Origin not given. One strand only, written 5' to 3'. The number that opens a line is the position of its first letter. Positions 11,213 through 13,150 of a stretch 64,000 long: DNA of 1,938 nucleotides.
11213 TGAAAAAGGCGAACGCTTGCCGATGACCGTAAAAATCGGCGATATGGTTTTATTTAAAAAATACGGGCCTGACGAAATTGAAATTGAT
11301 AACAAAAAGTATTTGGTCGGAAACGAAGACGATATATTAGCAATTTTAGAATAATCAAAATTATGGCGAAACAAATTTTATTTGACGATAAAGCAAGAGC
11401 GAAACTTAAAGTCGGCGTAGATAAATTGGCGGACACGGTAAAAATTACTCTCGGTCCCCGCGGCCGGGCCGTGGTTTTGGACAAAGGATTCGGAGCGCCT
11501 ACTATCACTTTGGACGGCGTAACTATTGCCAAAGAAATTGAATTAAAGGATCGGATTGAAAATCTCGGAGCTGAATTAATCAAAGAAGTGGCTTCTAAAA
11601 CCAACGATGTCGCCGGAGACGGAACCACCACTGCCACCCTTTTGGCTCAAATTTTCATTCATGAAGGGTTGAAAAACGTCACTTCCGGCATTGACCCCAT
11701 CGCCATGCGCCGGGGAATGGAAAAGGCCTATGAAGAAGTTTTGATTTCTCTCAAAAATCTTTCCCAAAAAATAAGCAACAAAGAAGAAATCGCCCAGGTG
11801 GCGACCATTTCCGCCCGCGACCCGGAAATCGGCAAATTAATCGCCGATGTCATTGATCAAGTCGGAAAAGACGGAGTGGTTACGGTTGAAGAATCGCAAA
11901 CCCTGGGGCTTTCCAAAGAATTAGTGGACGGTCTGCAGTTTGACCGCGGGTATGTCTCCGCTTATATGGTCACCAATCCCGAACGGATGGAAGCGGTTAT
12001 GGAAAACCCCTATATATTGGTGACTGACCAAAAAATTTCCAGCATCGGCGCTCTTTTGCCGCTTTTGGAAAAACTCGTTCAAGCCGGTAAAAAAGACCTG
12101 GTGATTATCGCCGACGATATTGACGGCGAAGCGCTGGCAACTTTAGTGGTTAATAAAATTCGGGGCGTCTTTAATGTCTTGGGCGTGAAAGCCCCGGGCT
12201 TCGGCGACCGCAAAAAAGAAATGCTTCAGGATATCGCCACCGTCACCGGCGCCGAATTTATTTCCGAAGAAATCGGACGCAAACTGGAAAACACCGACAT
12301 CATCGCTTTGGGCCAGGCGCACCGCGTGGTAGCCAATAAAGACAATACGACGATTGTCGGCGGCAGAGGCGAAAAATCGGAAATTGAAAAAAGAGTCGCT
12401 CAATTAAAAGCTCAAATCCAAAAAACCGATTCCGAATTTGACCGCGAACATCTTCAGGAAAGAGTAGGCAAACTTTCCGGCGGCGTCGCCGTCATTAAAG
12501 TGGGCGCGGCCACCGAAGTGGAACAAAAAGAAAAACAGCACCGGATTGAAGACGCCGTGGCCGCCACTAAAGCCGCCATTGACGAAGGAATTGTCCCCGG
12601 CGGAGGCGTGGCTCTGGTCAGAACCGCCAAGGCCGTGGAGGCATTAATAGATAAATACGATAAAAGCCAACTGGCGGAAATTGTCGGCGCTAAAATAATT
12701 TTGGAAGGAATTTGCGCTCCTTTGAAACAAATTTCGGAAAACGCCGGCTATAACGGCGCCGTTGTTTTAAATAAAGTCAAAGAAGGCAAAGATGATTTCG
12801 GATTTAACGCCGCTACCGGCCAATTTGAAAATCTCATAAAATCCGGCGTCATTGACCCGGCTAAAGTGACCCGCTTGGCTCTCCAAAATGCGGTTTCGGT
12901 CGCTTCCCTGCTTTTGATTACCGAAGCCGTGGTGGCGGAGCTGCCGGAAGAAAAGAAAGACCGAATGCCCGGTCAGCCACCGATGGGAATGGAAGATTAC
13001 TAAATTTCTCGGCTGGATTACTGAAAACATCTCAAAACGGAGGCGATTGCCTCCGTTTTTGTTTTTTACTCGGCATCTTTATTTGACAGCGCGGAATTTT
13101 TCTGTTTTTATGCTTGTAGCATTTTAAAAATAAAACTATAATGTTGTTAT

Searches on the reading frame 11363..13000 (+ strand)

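Call 108: search_protein_families(library=pfam, proteins=[window:11363-13000:+], max_evalue=0.00001)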
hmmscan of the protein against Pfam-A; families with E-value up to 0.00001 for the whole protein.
window:11363-13000:+ (546 aa): 1 family
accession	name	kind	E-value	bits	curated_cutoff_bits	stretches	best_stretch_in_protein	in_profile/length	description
PF00118.29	Cpn60_TCP1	-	1.7e-68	232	34.3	1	22-525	1-487/490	TCP-1/cpn60 chaperonin family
